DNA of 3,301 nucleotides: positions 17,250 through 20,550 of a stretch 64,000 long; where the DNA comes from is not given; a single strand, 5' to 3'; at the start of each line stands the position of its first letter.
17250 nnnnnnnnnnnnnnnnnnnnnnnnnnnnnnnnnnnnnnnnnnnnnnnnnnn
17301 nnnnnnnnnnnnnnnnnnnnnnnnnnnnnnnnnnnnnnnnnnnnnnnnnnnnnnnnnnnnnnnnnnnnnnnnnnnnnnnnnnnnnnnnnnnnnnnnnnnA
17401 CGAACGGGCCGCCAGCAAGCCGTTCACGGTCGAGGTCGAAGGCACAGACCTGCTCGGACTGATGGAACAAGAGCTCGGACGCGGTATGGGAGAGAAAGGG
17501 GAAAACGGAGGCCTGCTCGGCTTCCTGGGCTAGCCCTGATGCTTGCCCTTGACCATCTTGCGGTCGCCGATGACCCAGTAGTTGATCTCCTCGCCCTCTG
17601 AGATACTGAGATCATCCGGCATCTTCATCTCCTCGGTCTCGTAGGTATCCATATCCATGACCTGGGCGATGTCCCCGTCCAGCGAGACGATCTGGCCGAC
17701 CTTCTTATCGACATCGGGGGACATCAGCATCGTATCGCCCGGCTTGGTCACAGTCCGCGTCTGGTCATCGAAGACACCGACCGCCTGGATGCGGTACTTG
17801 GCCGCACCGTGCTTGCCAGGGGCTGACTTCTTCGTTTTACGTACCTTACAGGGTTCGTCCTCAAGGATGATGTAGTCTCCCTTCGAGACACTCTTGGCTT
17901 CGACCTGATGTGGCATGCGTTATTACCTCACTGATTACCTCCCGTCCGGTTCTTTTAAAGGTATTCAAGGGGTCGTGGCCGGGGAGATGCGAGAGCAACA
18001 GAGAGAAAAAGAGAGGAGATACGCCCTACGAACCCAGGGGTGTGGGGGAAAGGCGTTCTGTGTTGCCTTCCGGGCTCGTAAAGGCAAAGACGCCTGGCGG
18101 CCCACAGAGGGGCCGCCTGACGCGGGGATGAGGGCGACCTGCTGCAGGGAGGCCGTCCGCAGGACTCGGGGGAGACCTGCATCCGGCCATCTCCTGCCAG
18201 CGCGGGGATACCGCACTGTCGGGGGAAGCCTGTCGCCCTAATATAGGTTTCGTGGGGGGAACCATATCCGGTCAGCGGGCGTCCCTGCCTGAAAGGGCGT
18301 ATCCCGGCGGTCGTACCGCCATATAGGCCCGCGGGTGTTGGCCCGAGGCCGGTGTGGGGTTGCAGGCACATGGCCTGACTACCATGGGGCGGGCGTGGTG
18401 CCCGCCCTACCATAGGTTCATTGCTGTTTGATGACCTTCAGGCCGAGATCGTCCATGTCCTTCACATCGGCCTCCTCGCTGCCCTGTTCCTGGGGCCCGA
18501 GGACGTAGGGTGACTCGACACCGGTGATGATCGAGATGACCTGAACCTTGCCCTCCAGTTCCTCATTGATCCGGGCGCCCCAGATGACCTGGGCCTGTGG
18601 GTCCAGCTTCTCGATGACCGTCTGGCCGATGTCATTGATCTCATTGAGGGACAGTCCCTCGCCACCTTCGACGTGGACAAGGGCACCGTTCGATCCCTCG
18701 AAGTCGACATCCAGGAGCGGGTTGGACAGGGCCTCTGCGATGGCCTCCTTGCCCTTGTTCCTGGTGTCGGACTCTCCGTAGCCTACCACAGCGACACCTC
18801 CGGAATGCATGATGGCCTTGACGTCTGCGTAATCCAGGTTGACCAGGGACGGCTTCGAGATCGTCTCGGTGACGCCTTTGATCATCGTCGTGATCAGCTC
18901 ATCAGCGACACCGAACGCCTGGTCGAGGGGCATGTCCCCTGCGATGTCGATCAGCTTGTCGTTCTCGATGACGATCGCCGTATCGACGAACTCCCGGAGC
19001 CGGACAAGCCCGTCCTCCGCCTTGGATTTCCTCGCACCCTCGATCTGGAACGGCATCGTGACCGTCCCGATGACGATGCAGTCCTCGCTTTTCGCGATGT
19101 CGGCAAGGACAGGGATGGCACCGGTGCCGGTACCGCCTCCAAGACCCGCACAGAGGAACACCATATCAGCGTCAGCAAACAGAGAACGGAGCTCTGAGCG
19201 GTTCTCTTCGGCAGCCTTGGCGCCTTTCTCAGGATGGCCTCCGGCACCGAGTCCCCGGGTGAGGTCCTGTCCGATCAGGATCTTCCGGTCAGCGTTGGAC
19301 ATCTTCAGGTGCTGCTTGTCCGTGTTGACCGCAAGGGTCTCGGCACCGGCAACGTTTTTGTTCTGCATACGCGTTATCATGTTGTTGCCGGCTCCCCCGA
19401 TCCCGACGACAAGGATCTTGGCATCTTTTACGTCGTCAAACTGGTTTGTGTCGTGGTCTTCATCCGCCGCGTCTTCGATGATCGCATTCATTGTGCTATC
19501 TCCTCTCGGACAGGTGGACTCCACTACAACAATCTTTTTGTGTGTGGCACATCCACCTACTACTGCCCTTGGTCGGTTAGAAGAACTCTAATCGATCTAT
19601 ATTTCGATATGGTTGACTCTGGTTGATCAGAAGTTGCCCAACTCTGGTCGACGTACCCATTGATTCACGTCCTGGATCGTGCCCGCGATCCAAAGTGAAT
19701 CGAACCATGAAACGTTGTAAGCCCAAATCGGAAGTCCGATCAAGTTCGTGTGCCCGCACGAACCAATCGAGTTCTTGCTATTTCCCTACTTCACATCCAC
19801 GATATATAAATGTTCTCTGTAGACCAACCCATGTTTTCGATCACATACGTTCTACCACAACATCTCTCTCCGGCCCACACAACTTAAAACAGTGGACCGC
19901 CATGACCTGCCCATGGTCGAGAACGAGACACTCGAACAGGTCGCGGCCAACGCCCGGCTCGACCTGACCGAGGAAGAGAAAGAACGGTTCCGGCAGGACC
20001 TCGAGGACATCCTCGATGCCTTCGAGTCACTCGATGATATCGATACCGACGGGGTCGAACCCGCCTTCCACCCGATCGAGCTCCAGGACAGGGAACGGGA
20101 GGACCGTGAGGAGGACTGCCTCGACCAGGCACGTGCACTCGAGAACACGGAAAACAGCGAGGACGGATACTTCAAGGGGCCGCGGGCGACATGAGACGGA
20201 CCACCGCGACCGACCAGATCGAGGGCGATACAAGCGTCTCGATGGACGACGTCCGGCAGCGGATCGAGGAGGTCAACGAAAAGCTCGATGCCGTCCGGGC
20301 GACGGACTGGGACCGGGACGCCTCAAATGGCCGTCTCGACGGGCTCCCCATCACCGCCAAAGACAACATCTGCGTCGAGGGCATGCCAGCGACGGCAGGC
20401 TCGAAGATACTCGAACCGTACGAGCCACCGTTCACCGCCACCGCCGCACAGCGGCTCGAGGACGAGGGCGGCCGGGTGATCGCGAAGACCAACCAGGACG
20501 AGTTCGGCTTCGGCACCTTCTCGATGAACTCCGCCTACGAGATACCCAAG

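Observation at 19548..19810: ftsZ upstream region folds into repeated hairpins with an identical YGGGCA hexaloop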

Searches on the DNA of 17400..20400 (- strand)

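Call 4: search_rna_families(source=window, start=17400, end=20400, threshold=evalue, max_evalue=10, show_alignments=2)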
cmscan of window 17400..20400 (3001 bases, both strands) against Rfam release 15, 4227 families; matches with E-value up to 10: 3.
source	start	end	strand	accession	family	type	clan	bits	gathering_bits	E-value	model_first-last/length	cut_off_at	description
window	19478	19608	-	RF00101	SraC_RyeA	Gene; sRNA;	CL00105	27.9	37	0.013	1-145/145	no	SraC/RyeA RNA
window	18387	18407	+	RF02784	SorX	Gene; sRNA;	-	14.5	46.6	6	47-67/73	no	Singlet oxygen resistance RNA X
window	17400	17468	-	RF02267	Vax2os1_2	Gene; lncRNA;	-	8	55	2.1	1-74/466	3'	Vax2os1 conserved region 2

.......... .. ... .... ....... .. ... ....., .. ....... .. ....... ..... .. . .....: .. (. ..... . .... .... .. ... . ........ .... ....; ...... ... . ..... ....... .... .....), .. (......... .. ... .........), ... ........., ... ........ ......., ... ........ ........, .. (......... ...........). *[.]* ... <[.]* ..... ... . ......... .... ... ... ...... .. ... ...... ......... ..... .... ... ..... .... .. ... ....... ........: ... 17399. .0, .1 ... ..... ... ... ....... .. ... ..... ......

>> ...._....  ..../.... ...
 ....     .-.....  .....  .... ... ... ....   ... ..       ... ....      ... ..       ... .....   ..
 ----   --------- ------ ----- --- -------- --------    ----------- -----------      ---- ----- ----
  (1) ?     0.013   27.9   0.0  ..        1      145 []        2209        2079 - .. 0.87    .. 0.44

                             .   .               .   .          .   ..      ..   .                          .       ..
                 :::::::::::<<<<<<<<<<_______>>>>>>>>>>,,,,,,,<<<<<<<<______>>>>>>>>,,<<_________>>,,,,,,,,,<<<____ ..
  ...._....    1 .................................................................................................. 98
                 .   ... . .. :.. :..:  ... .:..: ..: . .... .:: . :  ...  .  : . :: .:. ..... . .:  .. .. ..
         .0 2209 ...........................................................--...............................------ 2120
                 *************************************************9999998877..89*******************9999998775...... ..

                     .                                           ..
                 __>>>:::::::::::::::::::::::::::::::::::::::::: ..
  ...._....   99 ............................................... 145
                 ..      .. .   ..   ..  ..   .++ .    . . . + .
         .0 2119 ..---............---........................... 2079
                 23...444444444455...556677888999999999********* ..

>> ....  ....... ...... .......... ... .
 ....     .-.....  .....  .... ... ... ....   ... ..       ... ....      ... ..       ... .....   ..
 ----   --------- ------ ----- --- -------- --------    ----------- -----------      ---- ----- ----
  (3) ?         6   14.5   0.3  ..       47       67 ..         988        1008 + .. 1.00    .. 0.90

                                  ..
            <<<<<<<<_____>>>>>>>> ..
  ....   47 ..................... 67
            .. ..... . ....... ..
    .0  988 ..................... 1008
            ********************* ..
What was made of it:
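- On Any Rfam 15 family: For 17400-20400 at E up to 10, the only hit on the region was a sub-threshold SraC_RyeA match (27.9 bits against 37) at 19478-19608 (call 4).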

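Call 31: search_rna_families(sources=[L059, L063, L076, L081, L087, L095, L118, L124, L134, L138, L016, L018, L014, L001, L051, L131, L062, L120, L123, L067], threshold=gathering)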
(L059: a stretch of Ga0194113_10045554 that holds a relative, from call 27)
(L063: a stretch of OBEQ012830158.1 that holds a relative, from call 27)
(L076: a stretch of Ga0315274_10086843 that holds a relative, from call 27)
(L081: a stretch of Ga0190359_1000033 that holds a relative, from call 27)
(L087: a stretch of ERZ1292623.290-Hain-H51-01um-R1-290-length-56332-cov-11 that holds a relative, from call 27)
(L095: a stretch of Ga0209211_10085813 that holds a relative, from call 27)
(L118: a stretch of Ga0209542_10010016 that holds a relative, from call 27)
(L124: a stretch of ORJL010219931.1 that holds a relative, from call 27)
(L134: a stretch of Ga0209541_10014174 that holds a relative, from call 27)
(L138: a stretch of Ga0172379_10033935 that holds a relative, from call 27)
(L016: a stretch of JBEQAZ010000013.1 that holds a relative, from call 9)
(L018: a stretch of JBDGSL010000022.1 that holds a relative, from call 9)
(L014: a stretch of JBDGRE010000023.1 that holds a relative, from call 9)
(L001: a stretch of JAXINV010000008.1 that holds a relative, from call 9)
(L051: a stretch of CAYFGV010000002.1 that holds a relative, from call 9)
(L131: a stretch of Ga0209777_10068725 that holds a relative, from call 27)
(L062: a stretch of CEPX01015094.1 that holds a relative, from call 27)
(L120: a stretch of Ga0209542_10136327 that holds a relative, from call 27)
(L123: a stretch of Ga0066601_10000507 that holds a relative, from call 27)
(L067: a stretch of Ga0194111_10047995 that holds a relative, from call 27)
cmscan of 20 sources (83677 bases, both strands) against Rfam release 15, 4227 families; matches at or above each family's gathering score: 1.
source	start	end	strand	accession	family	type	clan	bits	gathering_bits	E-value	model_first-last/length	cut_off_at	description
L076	1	65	-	RF00005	tRNA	Gene; tRNA;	CL00001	33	29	0.0062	1-63/71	3'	tRNA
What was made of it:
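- On Any Rfam 15 family: Twenty related loci gave only one tRNA, located elsewhere (call 31).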

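Call 56: search_rna_families(source=window, start=17900, end=18430, threshold=evalue, max_evalue=10)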
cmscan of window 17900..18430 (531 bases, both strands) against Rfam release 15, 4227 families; matches with E-value up to 10: 6.
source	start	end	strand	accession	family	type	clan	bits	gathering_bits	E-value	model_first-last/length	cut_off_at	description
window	18013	18251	+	RF02205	WT1-AS_3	Gene; lncRNA;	-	17.9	55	3.2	1-245/245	no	WT1 antisense RNA conserved region 3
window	18385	18411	+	RF03397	mir-1234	Gene; miRNA;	-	16.2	70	7.8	1-57/57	no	mir-1234 microRNA precursor family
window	18086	18167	-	RF02232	sX13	Gene; sRNA;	-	15.5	50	1.6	1-115/115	no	Xanthomonadaceae sRNA sX13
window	18387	18407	+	RF02784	SorX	Gene; sRNA;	-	14.5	46.6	1.1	47-67/73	no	Singlet oxygen resistance RNA X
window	18365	18427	+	RF01838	sobemo_FSE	Cis-reg; frameshift_element;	-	14.4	55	3.5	1-79/79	no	sobemovirus ribosomal frameshift elemental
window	18357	18411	+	RF01519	CC0196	Gene; sRNA;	-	12.4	35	4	1-58/58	no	Caulobacter sRNA CC0196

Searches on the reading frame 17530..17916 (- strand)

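Call 62: search_protein_families(library=pfam, proteins=[window:17530-17916:-], max_evalue=0.01)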
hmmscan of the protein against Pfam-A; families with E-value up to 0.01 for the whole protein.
window:17530-17916:- (128 aa): 3 families
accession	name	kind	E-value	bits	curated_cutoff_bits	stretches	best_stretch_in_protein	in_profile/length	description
PF21485.3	IF5A-like_N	-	3.6e-12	46.4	27.1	1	5-52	6-53/63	Translation initiation factor 5A-like, N-terminal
PF08207.18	EFP_N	-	1.7e-05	25.1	23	1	7-42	2-36/58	Elongation factor P (EF-P) KOW-like domain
PF01287.26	eIF-5a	-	0.0013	19.3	24.2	1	69-111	2-42/69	Eukaryotic elongation factor 5A hypusine, DNA-binding OB fold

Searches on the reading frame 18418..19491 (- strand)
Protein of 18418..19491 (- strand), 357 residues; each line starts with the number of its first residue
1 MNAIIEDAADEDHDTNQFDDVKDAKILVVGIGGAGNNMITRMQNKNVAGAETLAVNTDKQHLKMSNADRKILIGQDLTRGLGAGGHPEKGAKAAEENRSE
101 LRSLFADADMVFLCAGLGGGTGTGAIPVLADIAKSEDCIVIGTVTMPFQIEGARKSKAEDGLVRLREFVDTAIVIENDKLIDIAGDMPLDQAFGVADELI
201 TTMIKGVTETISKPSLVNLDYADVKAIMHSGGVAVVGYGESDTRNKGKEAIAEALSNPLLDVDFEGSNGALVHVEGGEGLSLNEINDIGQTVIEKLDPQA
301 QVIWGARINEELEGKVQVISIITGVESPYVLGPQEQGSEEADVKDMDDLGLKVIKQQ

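Call 9: find_related_loci(query=window:18418-19491:-, collection=genome_contigs, flank=3000)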
Query window:18418-19491:- (357 aa) in genome_contigs; peptide patterns used: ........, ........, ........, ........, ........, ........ (x = any residue, [..] = any of these).
141 stretches matched a pattern; 58 encode a relative of the query (tblastn E <= 1e-3); 58 distinct loci.
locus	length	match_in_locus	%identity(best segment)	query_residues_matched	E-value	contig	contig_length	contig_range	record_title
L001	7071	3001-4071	92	1-357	0e+0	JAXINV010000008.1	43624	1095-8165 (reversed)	MAG: Candidatus Asbonarchaeum danakilense isolate DAL-WCL_45_84C1R c_000000000470, whole genome shotgun sequence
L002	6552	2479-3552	88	1-357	0e+0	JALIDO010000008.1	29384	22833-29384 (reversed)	MAG: Candidatus Nanohalarchaeota archaeon QJJ-5 isolate QJJ-5_bin.20 NODE_8_length_29384_cov_2.121304, whole genome shot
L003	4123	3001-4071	85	1-356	0e+0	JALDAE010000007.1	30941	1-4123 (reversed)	MAG: Candidatus Nanoanaerosalina halalkaliphila isolate NHA20 k141_72474_length_30941_cov_10.0000, whole genome shotgun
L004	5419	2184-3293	81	1-356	0e+0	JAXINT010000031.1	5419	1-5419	MAG: Candidatus Asbonarchaeaceae archaeon isolate DAL-9Gt_90_72C1R c_000000009179, whole genome shotgun sequence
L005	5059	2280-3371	83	1-356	0e+0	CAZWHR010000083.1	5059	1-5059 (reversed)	MAG TPA_asm: uncultured archaeon isolate SRP185896_co1_345 genome assembly, contig: NODE_20731_length_5059_cov_5.328737,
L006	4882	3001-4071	83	1-356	0e+0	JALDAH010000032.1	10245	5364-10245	MAG: Candidatus Nanoanaerosalina archaeon isolate NHA23 k141_770512_length_10245_cov_39.7824, whole genome shotgun seque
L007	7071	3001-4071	83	1-356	0e+0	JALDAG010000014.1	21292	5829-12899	MAG: Candidatus Nanohalarchaeota archaeon isolate NHA22 k141_40813_length_21292_cov_26.0380, whole genome shotgun sequen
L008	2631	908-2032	78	1-354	0e+0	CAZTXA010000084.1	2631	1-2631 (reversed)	MAG TPA_asm: uncultured archaeon isolate binchicken_co207_348 genome assembly, contig: NODE_77955_length_2631_cov_19.050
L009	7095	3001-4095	79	1-354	0e+0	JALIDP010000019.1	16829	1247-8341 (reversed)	MAG: Candidatus Nanohalarchaeota archaeon QJJ-7 isolate QJJ-7_bin.66 NODE_19_length_16829_cov_5.314393, whole genome sho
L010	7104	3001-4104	82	1-357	0e+0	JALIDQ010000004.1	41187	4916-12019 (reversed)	MAG: Candidatus Nanohalarchaeota archaeon QJJ-9 isolate QJJ-9_bin.46 NODE_4_length_41187_cov_3.014223, whole genome shot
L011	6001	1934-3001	78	1-354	2e-173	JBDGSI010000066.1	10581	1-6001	MAG: Candidatus Nanohalobium sp. isolate DAL-WCL_22_66C1R DAL-WCL_22_66C1R_66, whole genome shotgun sequence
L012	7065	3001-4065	76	1-355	3e-172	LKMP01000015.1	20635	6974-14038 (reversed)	MAG: Nanohaloarchaea archaeon B1-Br10_U2g21 LB-BRINE-C796, whole genome shotgun sequence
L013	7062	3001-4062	77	1-355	3e-171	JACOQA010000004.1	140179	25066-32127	MAG: Candidatus Nanohaloarchaea archaeon isolate MAG_AT22 4, whole genome shotgun sequence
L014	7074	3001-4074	75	1-356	3e-171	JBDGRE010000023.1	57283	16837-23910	MAG: Candidatus Nanohaloarchaea archaeon isolate DAL-Ass_40_79C3R DAL-Ass_40_79C3R_23, whole genome shotgun sequence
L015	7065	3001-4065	76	1-355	2e-171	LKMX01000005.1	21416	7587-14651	MAG: Nanohaloarchaea archaeon PL-Br10_U2g27 PL-BRINE-C1364, whole genome shotgun sequence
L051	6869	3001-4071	57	1-355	6e-119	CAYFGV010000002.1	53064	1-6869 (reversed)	MAG TPA_asm: Candidatus Woesearchaeota archaeon isolate ERP003628_co1_282 genome assembly, contig: NODE_116_length_53064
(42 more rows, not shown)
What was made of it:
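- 18418..19491 (-): ftsZ coding sequence, 357 aa. Asbonarchaeum danakilense locus (call 9).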

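Call 27: find_related_loci(query=L051:3001-4071:+, collection=metagenome_contigs, flank=1500)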
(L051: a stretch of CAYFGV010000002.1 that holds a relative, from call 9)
Query L051:3001-4071:+ (357 aa) in metagenome_contigs; peptide patterns used: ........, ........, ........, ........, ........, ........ (x = any residue, [..] = any of these).
600 stretches matched a pattern (row limit reached: there are more); 575 encode a relative of the query (tblastn E <= 1e-3); the best 80 are kept; 80 distinct loci.
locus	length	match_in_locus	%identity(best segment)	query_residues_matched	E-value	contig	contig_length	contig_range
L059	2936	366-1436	76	1-357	0e+0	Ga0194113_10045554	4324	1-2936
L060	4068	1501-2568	73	1-357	3e-178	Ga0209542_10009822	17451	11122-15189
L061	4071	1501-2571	75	1-357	1e-177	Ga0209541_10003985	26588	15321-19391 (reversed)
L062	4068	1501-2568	72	1-357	2e-177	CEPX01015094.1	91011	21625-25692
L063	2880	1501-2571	73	1-357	5e-180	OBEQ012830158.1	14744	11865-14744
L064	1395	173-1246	74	1-357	0e+0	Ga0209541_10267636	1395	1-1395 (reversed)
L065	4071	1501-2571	73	1-357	6e-177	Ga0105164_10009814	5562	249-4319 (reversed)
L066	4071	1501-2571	76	1-357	2e-176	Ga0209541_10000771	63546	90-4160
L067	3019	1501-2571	71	1-357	6e-179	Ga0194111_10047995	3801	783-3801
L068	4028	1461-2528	74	1-356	6e-175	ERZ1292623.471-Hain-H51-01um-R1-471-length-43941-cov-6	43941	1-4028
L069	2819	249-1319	73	1-357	1e-179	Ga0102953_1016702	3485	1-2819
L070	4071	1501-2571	74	1-356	3e-172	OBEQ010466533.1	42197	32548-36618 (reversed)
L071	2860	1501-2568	73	1-356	1e-180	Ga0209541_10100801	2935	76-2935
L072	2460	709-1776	72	1-356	0e+0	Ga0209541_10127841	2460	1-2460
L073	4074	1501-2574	73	1-357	2e-170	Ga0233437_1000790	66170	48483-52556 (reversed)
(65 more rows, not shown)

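Call 62: search_protein_families(library=pfam, proteins=[window:18418-19491:-, L067:1-1173:-], max_evalue=0.01)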
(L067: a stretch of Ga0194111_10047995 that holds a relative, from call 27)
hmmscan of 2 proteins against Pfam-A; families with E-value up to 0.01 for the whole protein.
window:18418-19491:- (357 aa): 3 families
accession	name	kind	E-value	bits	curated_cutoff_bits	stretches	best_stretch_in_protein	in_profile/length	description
PF00091.31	Tubulin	-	3.6e-45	155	33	1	25-184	1-189/190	Tubulin/FtsZ family, GTPase domain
PF12327.13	FtsZ_C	-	2.4e-30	105.1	27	1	232-326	1-95/95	FtsZ family, C-terminal domain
PF13660.11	DUF4147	-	0.004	17.1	23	1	4-121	18-126/234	Domain of unknown function (DUF4147)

L067:1-1173:- (391 aa): 3 families
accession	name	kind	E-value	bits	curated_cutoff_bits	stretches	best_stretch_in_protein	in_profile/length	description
PF00710.25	Asparaginase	-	5.8e-53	179.7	22.5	1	83-276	2-188/193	Asparaginase, N-terminal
PF17763.6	Asparaginase_C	-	3e-15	56.6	34.6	1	299-390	1-83/114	Glutaminase/Asparaginase C-terminal domain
PF18195.6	GatD_N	-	3.5e-11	42.7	25.7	1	8-58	2-54/54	GatD N-terminal domain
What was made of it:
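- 18418..19491 (-): Pfam Tubulin (3.6e-45) and FtsZ_C (2.4e-30) (call 62).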

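Call 72: find_encoding_contigs(protein=window:18418-19491:-, flank=1500, max_places=10)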
Protein window:18418-19491:- (357 aa): 6 contigs read that carry it; 3 places shown.
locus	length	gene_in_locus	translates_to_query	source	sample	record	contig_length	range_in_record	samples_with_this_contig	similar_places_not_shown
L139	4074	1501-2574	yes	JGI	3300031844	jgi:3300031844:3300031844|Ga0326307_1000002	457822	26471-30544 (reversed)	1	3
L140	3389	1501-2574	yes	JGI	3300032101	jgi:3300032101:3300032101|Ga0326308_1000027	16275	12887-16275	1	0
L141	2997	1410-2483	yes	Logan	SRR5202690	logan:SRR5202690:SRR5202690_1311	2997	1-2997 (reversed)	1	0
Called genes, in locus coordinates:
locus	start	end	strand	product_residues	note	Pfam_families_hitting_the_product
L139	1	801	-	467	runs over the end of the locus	PF01425:Amidase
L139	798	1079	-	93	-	PF02686:GatC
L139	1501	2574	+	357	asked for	PF00091:Tubulin, PF12327:FtsZ_C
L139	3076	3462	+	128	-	PF21485:IF5A-like_N, PF08207:EFP_N (faint)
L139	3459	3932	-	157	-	-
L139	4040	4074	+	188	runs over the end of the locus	-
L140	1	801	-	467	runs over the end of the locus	PF01425:Amidase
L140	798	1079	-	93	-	PF02686:GatC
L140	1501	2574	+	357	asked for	PF00091:Tubulin, PF12327:FtsZ_C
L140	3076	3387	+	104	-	?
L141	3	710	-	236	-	?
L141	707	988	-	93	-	PF02686:GatC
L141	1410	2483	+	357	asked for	PF00091:Tubulin, PF12327:FtsZ_C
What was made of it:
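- Tried and rejected: The exact FtsZ occurs only on metagenome contigs (call 72).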

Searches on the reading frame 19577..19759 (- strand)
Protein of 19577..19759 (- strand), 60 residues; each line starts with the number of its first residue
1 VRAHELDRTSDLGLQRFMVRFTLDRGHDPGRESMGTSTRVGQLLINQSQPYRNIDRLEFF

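Call 62: search_protein_families(library=pfam, proteins=[window:19577-19759:-], max_evalue=0.01)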
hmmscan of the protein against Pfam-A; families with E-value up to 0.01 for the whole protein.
window:19577-19759:- (60 aa): 0 families
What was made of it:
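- On cdrS-ftsZ2 type operon: The intergenic ORFs 19577-19759 (-) and 19623-19967 (+) have no Pfam hit (call 62).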

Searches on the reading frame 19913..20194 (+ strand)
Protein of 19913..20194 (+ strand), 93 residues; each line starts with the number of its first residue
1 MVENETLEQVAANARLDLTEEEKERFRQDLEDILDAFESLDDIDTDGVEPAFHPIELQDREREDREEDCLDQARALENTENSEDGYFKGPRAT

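Call 62: search_protein_families(library=pfam, proteins=[window:19913-20194:+], max_evalue=0.01)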
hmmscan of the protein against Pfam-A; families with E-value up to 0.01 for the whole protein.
window:19913-20194:+ (93 aa): 1 family
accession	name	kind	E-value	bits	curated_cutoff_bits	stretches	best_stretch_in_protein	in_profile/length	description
PF02686.20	GatC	-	2.3e-19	69.8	23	1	18-88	1-65/66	Glu-tRNAGln amidotransferase C subunit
